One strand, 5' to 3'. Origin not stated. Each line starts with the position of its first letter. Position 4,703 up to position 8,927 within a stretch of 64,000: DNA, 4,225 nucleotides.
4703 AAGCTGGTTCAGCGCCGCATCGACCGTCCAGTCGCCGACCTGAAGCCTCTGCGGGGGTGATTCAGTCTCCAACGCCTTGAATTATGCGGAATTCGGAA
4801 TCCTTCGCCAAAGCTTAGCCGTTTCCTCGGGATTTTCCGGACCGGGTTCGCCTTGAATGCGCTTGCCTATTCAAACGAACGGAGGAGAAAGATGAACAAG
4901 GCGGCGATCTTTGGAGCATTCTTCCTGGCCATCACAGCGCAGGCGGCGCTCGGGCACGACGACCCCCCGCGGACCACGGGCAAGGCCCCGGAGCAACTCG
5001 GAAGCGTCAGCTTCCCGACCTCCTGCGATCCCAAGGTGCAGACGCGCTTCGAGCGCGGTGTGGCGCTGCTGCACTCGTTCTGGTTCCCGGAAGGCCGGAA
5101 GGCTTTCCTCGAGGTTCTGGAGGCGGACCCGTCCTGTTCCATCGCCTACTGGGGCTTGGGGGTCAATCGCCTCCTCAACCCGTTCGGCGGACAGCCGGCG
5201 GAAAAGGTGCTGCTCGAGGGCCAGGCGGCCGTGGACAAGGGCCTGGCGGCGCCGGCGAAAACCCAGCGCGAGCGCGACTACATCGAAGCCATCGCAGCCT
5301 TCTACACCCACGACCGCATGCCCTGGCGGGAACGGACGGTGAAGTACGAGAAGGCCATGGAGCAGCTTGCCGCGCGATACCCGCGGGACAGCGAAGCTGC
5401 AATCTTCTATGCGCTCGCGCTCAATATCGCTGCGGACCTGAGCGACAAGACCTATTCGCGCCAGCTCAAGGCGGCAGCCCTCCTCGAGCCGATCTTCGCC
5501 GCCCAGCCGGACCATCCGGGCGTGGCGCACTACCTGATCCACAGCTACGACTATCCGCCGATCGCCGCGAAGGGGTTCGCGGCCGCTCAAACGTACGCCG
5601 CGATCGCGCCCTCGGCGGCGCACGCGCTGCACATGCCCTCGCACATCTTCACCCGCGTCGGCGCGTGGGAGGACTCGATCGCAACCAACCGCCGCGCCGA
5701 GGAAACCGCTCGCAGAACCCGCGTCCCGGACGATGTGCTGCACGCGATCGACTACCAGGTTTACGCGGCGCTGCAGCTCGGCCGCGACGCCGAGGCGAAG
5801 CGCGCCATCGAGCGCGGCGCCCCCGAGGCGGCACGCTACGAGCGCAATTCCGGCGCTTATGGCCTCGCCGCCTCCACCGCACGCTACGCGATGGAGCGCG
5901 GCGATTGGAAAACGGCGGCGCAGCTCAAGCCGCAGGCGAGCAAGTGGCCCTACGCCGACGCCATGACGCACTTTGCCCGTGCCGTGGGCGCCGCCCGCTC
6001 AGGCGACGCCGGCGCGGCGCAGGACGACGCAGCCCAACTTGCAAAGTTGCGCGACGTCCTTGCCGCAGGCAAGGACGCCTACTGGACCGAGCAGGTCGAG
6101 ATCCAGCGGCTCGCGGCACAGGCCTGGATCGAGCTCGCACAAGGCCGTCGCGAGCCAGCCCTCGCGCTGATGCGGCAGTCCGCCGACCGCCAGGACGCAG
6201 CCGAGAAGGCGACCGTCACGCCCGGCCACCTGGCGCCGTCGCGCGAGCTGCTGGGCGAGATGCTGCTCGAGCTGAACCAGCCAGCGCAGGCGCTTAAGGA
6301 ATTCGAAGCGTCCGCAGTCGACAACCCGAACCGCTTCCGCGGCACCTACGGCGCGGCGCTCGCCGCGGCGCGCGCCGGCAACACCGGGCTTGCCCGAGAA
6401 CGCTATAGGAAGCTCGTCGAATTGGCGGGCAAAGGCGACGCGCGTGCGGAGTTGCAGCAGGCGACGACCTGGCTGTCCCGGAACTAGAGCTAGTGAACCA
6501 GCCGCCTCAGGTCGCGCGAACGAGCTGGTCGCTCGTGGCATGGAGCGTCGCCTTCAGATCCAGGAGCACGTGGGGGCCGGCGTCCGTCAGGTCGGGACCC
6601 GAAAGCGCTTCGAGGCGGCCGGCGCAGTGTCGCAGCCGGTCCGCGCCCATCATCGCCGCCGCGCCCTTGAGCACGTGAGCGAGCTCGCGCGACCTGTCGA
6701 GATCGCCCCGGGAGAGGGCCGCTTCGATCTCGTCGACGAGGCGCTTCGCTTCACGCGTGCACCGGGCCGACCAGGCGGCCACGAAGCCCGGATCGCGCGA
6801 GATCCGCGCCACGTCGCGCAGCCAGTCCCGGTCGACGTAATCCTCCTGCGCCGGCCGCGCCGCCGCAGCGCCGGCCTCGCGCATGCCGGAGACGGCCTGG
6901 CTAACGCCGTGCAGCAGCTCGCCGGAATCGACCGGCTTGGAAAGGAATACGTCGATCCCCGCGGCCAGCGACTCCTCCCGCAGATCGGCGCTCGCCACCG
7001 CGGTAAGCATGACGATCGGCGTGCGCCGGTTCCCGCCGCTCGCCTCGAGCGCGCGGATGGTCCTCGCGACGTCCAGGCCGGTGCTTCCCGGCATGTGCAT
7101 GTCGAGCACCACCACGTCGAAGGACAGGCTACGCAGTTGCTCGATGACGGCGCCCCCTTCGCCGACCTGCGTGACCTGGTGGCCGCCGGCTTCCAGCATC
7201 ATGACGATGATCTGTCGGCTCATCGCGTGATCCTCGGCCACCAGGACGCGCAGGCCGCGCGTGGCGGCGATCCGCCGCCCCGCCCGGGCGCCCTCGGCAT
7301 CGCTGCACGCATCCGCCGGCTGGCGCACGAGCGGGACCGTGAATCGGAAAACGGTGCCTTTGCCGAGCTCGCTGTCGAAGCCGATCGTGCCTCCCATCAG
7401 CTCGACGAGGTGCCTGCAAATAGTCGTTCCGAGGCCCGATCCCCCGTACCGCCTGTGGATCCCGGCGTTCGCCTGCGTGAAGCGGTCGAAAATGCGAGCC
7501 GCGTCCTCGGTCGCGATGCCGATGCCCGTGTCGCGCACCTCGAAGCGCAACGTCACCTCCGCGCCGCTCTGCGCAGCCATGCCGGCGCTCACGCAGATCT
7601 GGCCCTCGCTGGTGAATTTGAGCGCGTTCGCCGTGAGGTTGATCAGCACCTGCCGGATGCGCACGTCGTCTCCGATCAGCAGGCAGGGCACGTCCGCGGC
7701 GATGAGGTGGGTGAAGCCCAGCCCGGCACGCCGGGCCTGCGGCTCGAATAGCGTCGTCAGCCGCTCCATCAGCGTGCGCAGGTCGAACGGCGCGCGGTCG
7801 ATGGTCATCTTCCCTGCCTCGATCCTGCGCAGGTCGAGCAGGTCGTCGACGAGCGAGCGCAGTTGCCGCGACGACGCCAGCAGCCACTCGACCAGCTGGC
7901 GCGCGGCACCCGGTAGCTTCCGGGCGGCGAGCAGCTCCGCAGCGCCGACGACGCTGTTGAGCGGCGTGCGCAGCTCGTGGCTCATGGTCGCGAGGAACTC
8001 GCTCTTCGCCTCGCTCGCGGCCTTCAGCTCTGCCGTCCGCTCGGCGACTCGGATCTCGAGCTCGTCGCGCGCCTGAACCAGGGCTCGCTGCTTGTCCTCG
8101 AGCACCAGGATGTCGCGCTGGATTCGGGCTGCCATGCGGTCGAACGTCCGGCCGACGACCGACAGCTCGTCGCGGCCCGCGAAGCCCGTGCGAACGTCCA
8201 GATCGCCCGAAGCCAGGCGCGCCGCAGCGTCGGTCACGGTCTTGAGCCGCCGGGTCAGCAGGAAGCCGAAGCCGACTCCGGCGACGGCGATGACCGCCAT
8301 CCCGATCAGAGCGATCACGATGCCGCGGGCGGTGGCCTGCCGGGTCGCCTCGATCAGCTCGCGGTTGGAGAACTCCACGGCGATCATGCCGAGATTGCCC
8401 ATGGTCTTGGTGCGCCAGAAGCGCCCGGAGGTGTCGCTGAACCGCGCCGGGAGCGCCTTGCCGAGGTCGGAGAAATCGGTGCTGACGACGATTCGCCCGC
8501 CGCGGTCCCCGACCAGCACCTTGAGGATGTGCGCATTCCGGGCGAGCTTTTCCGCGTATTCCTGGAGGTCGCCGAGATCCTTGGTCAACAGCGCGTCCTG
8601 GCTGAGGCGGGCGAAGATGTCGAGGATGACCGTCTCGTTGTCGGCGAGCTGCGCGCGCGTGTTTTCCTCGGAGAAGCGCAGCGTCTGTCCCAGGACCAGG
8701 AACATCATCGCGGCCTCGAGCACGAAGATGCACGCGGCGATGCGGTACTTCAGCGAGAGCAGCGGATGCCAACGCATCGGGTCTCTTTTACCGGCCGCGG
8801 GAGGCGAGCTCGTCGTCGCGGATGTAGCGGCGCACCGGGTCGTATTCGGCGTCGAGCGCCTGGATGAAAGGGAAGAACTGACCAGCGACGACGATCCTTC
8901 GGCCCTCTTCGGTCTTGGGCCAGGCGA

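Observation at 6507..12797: KaiC-like ATPase heads a four-gene two-component operon with no KaiA or KaiB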

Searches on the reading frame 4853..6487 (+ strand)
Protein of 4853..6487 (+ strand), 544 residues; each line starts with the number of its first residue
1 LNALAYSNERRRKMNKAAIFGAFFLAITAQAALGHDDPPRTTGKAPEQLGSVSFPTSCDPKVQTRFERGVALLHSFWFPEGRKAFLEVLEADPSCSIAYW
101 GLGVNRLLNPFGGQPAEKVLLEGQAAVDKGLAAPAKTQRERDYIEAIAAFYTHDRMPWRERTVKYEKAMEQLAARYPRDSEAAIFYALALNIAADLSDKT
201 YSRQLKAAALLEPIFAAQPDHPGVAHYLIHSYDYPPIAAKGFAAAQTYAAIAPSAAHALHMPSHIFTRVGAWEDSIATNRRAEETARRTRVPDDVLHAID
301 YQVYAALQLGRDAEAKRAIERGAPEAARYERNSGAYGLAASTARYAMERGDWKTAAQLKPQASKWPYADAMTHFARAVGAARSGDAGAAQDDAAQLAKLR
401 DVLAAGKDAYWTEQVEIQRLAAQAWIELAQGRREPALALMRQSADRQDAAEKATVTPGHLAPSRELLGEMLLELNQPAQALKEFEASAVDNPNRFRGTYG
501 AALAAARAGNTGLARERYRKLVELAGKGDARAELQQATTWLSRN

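Call 7: search_protein_families(library=pfam, proteins=[window:4853-6487:+], max_evalue=0.001)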
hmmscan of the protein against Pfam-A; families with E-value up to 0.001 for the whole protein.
window:4853-6487:+ (544 aa): 1 family
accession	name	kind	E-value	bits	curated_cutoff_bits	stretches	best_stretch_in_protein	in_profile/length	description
PF13432.12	TPR_16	-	0.00015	22.6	32.7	0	470-525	6-61/65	Tetratricopeptide repeat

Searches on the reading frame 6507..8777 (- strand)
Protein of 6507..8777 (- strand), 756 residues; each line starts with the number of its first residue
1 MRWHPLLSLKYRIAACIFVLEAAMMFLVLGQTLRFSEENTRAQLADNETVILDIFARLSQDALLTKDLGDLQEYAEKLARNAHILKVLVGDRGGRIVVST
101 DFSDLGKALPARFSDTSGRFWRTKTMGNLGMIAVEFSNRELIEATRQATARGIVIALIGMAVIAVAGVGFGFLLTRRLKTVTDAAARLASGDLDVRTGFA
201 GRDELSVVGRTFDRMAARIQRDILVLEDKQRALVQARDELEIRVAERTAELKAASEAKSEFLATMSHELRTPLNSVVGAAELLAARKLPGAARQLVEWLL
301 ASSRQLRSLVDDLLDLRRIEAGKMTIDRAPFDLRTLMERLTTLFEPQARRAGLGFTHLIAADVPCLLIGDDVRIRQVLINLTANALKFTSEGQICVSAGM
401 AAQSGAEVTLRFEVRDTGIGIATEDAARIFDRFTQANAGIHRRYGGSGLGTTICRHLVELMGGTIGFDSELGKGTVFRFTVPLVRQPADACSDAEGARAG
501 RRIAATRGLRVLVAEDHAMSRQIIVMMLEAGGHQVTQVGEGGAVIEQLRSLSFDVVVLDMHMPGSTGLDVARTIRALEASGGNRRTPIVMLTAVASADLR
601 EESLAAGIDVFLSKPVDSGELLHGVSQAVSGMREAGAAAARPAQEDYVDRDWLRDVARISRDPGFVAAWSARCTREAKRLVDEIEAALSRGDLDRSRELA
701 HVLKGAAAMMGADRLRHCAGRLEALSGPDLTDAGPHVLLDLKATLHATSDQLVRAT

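Call 4: search_protein_families(library=pfam, proteins=[window:6507-8777:-], max_evalue=0.01)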
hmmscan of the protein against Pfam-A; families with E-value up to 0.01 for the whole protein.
window:6507-8777:- (756 aa): 5 families
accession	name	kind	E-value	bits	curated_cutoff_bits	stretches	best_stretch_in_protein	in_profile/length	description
PF02518.31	HATPase_c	-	1.7e-27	96.5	26.4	1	369-483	1-109/111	Histidine kinase-, DNA gyrase B-, and HSP90-like ATPase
PF00072.30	Response_reg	-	1.6e-22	80.2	30.2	1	511-623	1-108/111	Response regulator receiver domain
PF00512.31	HisKA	-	1.3e-20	73.6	26.9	1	257-322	1-66/66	His Kinase A (phospho-acceptor) domain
PF00672.30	HAMP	-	6.3e-11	42.9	25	1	174-220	6-52/53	HAMP domain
PF01627.28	Hpt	-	7.9e-11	42.5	24.6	1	675-735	8-69/84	Hpt domain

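Call 5: search_protein_families(library=ncbifam, proteins=[window:6507-8777:-], max_evalue=0.01)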
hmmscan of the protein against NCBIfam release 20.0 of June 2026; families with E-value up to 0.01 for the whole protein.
window:6507-8777:- (756 aa): 157 families (the best 25 are shown)
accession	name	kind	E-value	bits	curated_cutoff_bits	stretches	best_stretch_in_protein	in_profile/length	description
TIGR02956.1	TMAO_torS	equivalog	1.8e-107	360.7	676.5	1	175-635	357-826/967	TMAO reductase system sensor histidine kinase/response regulator TorS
NF008318.0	PRK11107.1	equivalog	5.2e-98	329.3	890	2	124-489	152-524/920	two-component sensor histidine kinase BarA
NF045901.1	HisKinLetSLeg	equivalog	2.8e-83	280.4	1650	2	239-484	276-519/906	two-component system sensor histidine kinase LetS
NF011874.0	PRK15347.1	equivalog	4.5e-81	273.2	852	2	145-485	291-616/921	two component system sensor kinase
NF041947.1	LuxQ_Vibrio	equivalog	7.6e-78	262.3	1200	1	241-621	457-831/843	quorum-sensing autoinducer 2 sensor kinase/phosphatase LuxQ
NF008302.0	PRK11091.1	equivalog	1.3e-74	251.8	838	1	249-728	274-745/779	aerobic respiration two-component sensor histidine kinase ArcB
NF008099.0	PRK10841.1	equivalog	1.9e-71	241.1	920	2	234-490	446-697/949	two-component system sensor histidine kinase RcsC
NF008543.0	PRK11466.1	equivalog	2e-71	241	982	1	134-732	311-893/914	TMAO reductase system sensor histidine kinase/response regulator TorS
NF038297.2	hybrid_HK_HrmK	equivalog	2.8e-63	214.5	725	1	242-621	219-600/607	hybrid histidine kinase/response regulator HrmK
NF046044.1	PnpS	equivalog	2.7e-53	181.4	400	1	248-482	160-390/390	two-component system histidine kinase PnpS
NF007420.1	PRK09959.1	equivalog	2.7e-51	174.3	1995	1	234-627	689-1072/1197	acid-sensing system histidine kinase EvgS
NF041832.1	near_NosP_CTERM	subfamily_domain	6.8e-50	170.2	400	1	253-619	2-360/370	NahK/ErcS family hybrid sensor histidine kinase/response regulator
NF040691.1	MtrAB_MtrB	equivalog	2.1e-48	165.6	450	2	233-485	246-494/507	MtrAB system histidine kinase MtrB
NF033092.0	HK_WalK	equivalog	1.6e-45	155.8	725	2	252-483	366-594/594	cell wall metabolism sensor histidine kinase WalK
TIGR02966.1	phoR_proteo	equivalog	3e-45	154.7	334.2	1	241-480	97-332/333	phosphate regulon sensor histidine kinase PhoR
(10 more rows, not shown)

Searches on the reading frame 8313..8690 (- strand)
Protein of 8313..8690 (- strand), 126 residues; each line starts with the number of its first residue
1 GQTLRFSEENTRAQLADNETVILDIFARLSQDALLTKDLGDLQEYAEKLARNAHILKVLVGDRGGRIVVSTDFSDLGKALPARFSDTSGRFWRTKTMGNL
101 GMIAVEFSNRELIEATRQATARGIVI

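Call 69: predict_structure(protein=window:8313-8690:-)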
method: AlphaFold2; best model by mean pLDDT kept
length: 126 residues; sequences in the alignment: 1
mean_pLDDT: 57.0   pTM: 0.44
mean pLDDT of the five models: 57.0, 44.4, 42.2, 40.4, 39.1
residues with pLDDT >= 90: 0; 70-90: 7; 50-70: 100; < 50: 19
segments of 3 or more residues with pLDDT < 50: 1-10, 119-126
pLDDT, mean of each block of 10 residues (from residue 1): 35 55 59 60 71 65 62 62 55 58 60 55 34
secondary structure, 60 per line:
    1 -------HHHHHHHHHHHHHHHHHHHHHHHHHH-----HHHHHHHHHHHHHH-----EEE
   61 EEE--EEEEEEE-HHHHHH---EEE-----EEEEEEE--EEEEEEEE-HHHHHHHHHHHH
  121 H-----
elements in order: H8-33 H39-52 E58-63 E66-72 H74-79 E83-85 E91-97 E100-107 H109-121

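Call 72: fold_search(model_id=the predicted structure, library=pdb)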
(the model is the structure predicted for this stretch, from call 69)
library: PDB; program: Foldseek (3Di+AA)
matches with E <= 10: 1120; with E <= 0.001: 0
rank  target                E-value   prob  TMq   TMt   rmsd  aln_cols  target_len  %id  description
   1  4z3u_D                6.8e-02  0.47  0.30  0.19  14.4       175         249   12  PRV nuclear egress complex (released 2015-11-11)
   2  8ure_A                6.8e-02  0.35  0.28  0.11  17.4       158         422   20  CryoEM Structure of Allosterically Switchable De Novo Protein sr312, in Open State with Effector Peptide (released 2024-08-14)
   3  6w3r_A                1.4e-01  0.44  0.33  0.21  14.4       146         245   12  Crystal structure of ligand-binding domain of Campylobacter jejuni chemoreceptor Tlp3 in complex with 3-methylisoleuci (released 2020-05-20)
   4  5e8c_A                1.4e-01  0.38  0.31  0.18  13.9       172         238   12  pseudorabies virus nuclear egress complex, pUL31, pUL34 (released 2015-12-23)
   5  5lsr_A                1.5e-01  0.41  0.27  0.18  15.5       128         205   12  Carboxysome shell protein CcmP from Synechococcus elongatus PCC 7942 (released 2017-04-12)
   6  2zvf_A                1.6e-01  0.23  0.25  0.20  15.0       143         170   15  Crystal structure of Archaeoglobus fulgidus alanyl-tRNA synthetase C-terminal dimerization domain (released 2009-06-30)
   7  5d5n_B                1.9e-01  0.25  0.29  0.19  12.8       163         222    8  Crystal Structure of the Human Cytomegalovirus pUL50-pUL53 Complex (released 2015-10-07)
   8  2lnj_MODEL_1_A        2.3e-01  0.09  0.15  0.12  13.5        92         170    6  Solution Structure of Cyanobacterial PsbP (CyanoP) from Synechocystis sp. PCC 6803 (released 2012-06-06)
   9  5lt5_B                2.5e-01  0.33  0.27  0.18  15.5       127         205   12  Carboxysome shell protein CcmP from Synechococcus elongatus PCC 7942 (released 2017-04-12)
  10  6e8a_B                2.6e-01  0.15  0.19  0.18  14.1        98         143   13  Crystal structure of DcrB from Salmonella enterica at 1.92 Angstroms resolution (released 2018-10-31)
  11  5doc_B                3.0e-01  0.21  0.28  0.20   9.9       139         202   11  Crystal structure of the Human Cytomegalovirus UL53 subunit of the NEC (released 2015-11-25)
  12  5doe                  3.0e-01  0.21  0.29  0.21   9.6       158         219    9  Crystal structure of the Human Cytomegalovirus UL53 (residues 72-292) (released 2015-11-25)
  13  5lsr_B                3.1e-01  0.25  0.26  0.17  15.7       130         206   10  Carboxysome shell protein CcmP from Synechococcus elongatus PCC 7942 (released 2017-04-12)
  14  5suh_C                3.5e-01  0.20  0.25  0.17  15.8       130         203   10  The structure of double ringed trimeric shell protein MSM0271 from the RMM microcompartment (released 2016-12-14)
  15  7p3n_A                3.5e-01  0.15  0.23  0.08  10.8        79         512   20  F1Fo-ATP synthase from Acinetobacter baumannii (state 2) (released 2022-02-02)
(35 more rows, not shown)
